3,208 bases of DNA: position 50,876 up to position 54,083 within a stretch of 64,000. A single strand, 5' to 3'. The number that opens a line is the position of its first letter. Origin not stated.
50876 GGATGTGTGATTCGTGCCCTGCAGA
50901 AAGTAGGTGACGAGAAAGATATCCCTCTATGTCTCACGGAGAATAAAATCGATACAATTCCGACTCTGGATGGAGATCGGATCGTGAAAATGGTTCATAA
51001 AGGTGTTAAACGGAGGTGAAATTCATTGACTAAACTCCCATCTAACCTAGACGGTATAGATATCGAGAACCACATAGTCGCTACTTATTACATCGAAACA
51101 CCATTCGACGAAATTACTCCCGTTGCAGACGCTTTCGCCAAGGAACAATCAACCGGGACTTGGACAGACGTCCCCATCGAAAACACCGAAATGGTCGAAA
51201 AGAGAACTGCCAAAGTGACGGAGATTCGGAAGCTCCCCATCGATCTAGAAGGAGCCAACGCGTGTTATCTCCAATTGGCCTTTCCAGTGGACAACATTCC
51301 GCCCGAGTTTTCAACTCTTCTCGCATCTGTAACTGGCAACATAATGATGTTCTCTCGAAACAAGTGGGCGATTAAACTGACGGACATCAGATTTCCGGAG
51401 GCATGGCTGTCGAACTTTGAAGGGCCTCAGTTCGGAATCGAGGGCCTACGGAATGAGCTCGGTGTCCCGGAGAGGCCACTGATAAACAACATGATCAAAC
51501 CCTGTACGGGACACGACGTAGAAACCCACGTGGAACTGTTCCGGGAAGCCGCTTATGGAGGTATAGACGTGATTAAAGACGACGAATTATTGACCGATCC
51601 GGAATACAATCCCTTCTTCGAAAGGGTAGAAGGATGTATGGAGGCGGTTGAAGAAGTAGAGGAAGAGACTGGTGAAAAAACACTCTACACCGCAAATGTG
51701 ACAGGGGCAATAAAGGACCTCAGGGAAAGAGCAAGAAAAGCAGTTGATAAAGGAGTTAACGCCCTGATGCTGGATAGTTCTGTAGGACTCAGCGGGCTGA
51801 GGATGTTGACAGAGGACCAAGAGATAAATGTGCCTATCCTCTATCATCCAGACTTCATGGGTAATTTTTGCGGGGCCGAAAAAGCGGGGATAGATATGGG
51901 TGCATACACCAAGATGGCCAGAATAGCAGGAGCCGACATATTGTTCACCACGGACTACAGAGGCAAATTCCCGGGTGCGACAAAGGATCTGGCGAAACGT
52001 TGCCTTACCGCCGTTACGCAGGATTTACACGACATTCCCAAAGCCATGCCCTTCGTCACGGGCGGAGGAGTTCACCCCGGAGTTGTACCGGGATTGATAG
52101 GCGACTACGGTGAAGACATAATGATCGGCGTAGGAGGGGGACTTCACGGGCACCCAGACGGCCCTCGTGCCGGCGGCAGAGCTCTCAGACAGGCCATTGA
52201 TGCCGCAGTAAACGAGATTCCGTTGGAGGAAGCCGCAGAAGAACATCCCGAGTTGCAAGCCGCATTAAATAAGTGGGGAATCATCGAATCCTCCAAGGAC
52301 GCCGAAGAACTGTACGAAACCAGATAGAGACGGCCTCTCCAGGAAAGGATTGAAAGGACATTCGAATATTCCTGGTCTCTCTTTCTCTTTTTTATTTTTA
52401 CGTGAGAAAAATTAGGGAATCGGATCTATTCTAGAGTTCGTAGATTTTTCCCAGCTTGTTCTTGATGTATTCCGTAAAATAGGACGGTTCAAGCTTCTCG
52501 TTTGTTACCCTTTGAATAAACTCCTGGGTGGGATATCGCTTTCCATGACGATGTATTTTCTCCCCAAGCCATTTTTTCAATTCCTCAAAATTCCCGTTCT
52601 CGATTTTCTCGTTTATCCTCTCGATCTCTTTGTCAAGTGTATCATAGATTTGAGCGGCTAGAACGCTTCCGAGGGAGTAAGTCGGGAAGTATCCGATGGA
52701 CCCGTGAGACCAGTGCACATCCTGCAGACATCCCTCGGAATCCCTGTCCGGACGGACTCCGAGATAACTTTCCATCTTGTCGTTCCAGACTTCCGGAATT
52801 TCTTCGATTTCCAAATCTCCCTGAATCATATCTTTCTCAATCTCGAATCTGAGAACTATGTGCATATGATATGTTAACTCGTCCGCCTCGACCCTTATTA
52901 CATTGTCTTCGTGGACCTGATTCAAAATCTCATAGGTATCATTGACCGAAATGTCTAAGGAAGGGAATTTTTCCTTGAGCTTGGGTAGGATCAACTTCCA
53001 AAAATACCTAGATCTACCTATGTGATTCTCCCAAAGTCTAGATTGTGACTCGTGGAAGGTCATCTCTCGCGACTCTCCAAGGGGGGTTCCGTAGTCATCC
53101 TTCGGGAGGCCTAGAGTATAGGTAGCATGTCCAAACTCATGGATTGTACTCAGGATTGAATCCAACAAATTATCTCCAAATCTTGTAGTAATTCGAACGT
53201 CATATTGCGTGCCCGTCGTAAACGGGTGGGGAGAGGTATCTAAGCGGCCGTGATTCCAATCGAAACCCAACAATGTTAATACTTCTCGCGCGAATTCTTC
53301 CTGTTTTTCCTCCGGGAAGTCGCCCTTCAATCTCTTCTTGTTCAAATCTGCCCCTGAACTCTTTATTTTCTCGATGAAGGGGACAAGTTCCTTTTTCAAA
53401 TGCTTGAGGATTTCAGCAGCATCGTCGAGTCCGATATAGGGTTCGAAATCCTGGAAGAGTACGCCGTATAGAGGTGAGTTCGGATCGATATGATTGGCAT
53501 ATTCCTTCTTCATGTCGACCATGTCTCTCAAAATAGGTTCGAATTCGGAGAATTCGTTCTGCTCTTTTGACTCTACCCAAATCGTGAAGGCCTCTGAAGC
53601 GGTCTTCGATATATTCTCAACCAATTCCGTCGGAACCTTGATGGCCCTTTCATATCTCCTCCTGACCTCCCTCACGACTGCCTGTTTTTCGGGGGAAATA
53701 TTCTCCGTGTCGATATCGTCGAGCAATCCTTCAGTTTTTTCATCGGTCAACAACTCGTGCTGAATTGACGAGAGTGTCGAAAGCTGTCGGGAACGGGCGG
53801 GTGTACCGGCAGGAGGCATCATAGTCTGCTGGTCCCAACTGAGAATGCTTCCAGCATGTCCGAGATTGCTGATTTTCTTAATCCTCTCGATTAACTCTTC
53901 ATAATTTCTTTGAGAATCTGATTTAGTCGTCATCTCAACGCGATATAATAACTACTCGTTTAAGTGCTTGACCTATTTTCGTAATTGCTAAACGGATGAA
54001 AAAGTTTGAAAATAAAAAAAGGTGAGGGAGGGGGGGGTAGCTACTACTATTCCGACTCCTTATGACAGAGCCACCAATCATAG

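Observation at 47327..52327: Operon coupling an FGGY sugar kinase and a ComB-like phosphatase to a RuBisCO-like protein that lacks carboxylase residues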

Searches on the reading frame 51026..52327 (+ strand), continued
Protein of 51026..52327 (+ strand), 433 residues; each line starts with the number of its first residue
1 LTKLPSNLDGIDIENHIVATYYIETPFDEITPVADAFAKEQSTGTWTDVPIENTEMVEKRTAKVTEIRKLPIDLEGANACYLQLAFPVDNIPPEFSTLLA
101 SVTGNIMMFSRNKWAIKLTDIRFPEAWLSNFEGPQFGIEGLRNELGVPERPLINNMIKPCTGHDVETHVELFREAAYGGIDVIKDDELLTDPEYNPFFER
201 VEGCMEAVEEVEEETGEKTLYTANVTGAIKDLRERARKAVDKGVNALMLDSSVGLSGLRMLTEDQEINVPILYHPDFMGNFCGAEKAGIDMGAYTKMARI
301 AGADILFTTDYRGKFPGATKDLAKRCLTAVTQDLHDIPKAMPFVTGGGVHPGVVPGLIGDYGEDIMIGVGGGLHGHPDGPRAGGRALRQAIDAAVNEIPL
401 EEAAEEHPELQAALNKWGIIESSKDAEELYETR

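Call 87: search_dna_similar(query=window:51026-52327:+, collection=plasmids, mode=protein, max_rows=12)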
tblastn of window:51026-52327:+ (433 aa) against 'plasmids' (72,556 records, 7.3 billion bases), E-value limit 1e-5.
Records with a match: 374; places in all: 463; records where one place covers at least 80% of the query: 16.
Best place of each record, by identity: <60% 374.
By first word of the organism name: Rhizobium 143; Sinorhizobium 82; Shinella 11; Bradyrhizobium 11; Ensifer 10; Paraburkholderia 10; Azospirillum 9; Cupriavidus 6; Phyllobacterium 6; Roseibium 6; and 51 more.
By predicted mobility (MOB-suite, as given by PLSDB): non-mobilizable 177; conjugative 112; mobilizable 85.
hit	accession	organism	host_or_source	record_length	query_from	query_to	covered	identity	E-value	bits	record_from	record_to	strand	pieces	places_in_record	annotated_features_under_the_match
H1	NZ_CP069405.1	Priestia megaterium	Homo sapiens,Pure culture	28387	11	421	95%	36.7%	8e-39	156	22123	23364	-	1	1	mtnW: 2,3-diketo-5-methylthiopentyl-1-phosphate enolase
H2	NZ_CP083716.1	Bacillus velezensis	cell culture,Meju, fermented soybean ...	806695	15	422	94%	35.1%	4e-41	163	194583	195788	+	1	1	mtnW: 2,3-diketo-5-methylthiopentyl-1-phosphate enolase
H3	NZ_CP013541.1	Rhizobium phaseoli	Phaseolus vulgaris,Whole ...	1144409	14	395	88%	34.4%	2e-36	149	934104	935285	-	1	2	record has no annotation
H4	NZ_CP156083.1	Croceibacterium sp. TMG7-5b_MA50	Sponge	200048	17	395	88%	32.9%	5e-35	145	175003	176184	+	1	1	ribulose-bisphosphate carboxylase large subunit family protein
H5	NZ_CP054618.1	Azospirillum oryzae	cell culture,soil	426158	17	395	88%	32.8%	5e-31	133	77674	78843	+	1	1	ribulose-bisphosphate carboxylase large subunit family protein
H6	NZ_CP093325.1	Bacillus sp. N5-665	whole organism,peat soil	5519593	17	396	88%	32.0%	3e-34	143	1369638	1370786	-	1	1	none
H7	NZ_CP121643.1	Rhizobium sp. CC1099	Onobrychis viciifolia,cell culture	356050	19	395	87%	31.9%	4e-33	140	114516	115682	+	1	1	ribulose-bisphosphate carboxylase large subunit family protein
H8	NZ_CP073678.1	Cupriavidus sp. KK10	Isolate,A bacterial consortium from ...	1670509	19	395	87%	30.6%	2e-37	152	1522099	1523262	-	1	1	none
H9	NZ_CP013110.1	Sinorhizobium americanum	Vachellia farnesiana,cell culture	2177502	17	395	88%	30.1%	9e-23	108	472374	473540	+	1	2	record has no annotation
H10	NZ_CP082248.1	Natrinema sp. SYSU A 869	cell culture,salt lake sediment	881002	3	333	76%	33.3%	1e-40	162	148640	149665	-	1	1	RuBisCO large subunit C-terminal-like domain-containing protein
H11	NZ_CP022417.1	Pseudosulfitobacter pseudonitzschiae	Skeletonema marinoi strain RO5AC,Cell ...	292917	13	393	88%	28.6%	3e-24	113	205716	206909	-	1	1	RuBisCO large subunit C-terminal-like domain-containing protein | VOC family protein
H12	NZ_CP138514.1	Variovorax paradoxus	Legume root,PacBio whole genome assembly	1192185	1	315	73%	34.4%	9e-35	144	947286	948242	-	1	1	none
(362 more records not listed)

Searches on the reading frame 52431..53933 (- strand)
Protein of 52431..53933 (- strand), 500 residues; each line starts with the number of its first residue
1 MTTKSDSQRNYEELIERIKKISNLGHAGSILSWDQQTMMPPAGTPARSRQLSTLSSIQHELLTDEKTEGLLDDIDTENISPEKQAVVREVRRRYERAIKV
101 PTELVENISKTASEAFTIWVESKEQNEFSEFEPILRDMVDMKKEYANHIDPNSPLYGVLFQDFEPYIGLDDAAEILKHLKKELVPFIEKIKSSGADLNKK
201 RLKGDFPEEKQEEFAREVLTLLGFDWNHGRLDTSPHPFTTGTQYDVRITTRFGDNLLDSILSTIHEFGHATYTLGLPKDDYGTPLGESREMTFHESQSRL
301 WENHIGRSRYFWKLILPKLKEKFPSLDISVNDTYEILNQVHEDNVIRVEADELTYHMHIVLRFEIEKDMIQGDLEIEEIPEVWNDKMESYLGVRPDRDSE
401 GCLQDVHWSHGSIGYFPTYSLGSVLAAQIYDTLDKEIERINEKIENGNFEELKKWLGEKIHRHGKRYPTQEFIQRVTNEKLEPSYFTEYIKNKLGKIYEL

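Call 3: search_protein_families(library=pfam, proteins=[window:52431-53933:-])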
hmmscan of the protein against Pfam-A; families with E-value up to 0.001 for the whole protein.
window:52431-53933:- (500 aa): 1 family
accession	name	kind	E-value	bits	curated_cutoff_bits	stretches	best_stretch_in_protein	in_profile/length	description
PF02074.21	Peptidase_M32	-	2.9e-164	547.8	25.1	1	15-494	3-489/489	Carboxypeptidase Taq (M32) metallopeptidase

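Call 4: search_protein_families(library=ncbifam, proteins=[window:52431-53933:-])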
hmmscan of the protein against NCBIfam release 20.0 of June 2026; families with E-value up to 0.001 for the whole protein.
window:52431-53933:- (500 aa): 0 families
